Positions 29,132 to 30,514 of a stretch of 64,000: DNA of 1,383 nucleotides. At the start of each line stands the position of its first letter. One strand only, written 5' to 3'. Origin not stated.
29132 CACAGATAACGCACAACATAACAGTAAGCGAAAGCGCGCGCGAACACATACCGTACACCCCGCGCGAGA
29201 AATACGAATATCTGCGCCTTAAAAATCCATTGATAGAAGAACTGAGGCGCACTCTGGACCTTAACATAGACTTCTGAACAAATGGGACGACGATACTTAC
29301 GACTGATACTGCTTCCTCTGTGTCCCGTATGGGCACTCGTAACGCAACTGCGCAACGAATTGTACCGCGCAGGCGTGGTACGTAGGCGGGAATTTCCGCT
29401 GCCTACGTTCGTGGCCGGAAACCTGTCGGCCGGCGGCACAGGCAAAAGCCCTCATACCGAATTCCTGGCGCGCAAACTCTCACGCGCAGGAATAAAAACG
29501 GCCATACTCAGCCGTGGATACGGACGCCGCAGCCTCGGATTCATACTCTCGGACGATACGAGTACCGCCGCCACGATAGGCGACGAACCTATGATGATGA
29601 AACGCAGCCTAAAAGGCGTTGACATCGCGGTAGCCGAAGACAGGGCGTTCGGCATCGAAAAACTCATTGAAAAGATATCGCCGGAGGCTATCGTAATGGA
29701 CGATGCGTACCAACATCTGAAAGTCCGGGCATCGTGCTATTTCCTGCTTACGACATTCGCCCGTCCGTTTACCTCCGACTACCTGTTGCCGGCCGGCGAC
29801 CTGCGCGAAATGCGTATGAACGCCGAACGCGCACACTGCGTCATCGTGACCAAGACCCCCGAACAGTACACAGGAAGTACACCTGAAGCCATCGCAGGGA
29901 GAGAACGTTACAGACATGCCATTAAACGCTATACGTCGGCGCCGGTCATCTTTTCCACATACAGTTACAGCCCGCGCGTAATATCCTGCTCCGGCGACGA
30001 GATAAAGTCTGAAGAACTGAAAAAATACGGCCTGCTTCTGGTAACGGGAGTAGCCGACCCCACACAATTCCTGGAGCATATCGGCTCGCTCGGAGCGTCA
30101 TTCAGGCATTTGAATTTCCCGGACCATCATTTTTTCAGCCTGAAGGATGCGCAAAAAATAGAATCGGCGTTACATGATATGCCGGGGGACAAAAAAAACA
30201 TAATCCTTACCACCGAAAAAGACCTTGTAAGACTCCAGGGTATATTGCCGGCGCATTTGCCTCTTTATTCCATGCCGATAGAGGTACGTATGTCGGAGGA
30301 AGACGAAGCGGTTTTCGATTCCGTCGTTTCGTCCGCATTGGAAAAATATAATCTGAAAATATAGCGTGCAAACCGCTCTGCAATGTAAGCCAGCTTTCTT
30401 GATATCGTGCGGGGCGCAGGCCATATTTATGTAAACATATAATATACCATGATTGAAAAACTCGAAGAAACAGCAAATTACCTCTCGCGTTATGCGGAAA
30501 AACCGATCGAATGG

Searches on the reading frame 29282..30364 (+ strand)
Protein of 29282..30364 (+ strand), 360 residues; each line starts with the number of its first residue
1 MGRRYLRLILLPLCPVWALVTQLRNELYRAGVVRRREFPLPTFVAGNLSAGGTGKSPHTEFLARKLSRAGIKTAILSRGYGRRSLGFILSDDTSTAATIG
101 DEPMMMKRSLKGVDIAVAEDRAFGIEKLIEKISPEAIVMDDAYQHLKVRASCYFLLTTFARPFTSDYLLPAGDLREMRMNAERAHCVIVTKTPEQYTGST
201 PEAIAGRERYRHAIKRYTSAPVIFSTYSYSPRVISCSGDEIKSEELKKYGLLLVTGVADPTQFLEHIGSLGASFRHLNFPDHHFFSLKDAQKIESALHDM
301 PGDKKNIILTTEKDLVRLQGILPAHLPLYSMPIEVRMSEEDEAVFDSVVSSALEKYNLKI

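Call 32: find_encoding_contigs(protein=window:29282-30364:+, flank=2000, max_places=10)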
Protein window:29282-30364:+ (360 aa): 22 contigs read that carry it; 9 places shown.
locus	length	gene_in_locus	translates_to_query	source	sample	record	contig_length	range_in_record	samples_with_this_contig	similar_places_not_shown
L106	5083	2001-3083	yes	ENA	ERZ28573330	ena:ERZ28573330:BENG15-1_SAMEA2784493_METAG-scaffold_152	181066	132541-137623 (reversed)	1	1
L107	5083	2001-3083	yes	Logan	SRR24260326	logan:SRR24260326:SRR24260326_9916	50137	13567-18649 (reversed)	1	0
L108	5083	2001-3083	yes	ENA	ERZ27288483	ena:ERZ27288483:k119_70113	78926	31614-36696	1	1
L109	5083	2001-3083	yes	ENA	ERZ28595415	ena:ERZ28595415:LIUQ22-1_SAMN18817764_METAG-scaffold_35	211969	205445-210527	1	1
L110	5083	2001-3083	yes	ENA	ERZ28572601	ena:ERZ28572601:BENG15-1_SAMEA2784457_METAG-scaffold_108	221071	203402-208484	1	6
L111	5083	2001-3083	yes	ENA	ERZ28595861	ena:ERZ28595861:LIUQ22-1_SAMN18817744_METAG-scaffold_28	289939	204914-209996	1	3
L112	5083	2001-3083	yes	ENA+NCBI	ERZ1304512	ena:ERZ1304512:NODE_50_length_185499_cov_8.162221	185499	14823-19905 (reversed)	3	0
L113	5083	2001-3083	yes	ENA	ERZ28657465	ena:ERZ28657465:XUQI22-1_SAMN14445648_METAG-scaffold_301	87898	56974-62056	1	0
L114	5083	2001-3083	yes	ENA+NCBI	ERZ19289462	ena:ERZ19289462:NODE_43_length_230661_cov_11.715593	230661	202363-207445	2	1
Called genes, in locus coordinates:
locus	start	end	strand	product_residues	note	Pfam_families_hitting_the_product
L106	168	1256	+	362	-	PF05496:RuvB_N, PF13177:DNA_pol3_delta2, PF13604:AAA_30 (faint), PF00004:AAA, PF13173:AAA_14 (weak), PF13401:AAA_22 (weak), PF22608:DNAX_ATPase_lid, PF12169:DNA_pol3_gamma3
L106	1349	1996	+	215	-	PF28557:DUF8439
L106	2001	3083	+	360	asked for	PF02606:LpxK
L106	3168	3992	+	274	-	PF01048:PNP_UDP_1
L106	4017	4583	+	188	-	PF13424:TPR_12 (faint)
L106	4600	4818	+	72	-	PF13275:S4_2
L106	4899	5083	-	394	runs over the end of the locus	PF16287:DUF4933 (faint), PF17170:DUF5128, PF16288:DUF4934 (weak)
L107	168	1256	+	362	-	PF03215:Rad17 (faint), PF05496:RuvB_N, PF13177:DNA_pol3_delta2, PF00004:AAA, PF13173:AAA_14 (weak), PF13401:AAA_22 (weak), PF22608:DNAX_ATPase_lid, PF12169:DNA_pol3_gamma3, +1 more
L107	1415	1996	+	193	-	PF28557:DUF8439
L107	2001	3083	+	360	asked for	PF02606:LpxK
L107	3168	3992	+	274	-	PF01048:PNP_UDP_1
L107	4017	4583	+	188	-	PF13424:TPR_12 (faint)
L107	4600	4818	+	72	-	PF13275:S4_2, PF01479:S4 (faint)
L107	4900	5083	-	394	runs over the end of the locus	PF16287:DUF4933 (faint), PF17170:DUF5128, PF16288:DUF4934 (weak)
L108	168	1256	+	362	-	PF03215:Rad17 (faint), PF05496:RuvB_N, PF13177:DNA_pol3_delta2, PF00004:AAA, PF13173:AAA_14 (weak), PF13401:AAA_22 (weak), PF22608:DNAX_ATPase_lid, PF12169:DNA_pol3_gamma3, +1 more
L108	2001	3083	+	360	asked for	PF02606:LpxK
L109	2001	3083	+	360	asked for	PF02606:LpxK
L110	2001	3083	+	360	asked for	PF02606:LpxK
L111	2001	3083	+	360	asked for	PF02606:LpxK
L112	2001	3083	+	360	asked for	PF02606:LpxK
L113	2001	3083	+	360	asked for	PF02606:LpxK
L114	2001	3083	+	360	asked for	PF02606:LpxK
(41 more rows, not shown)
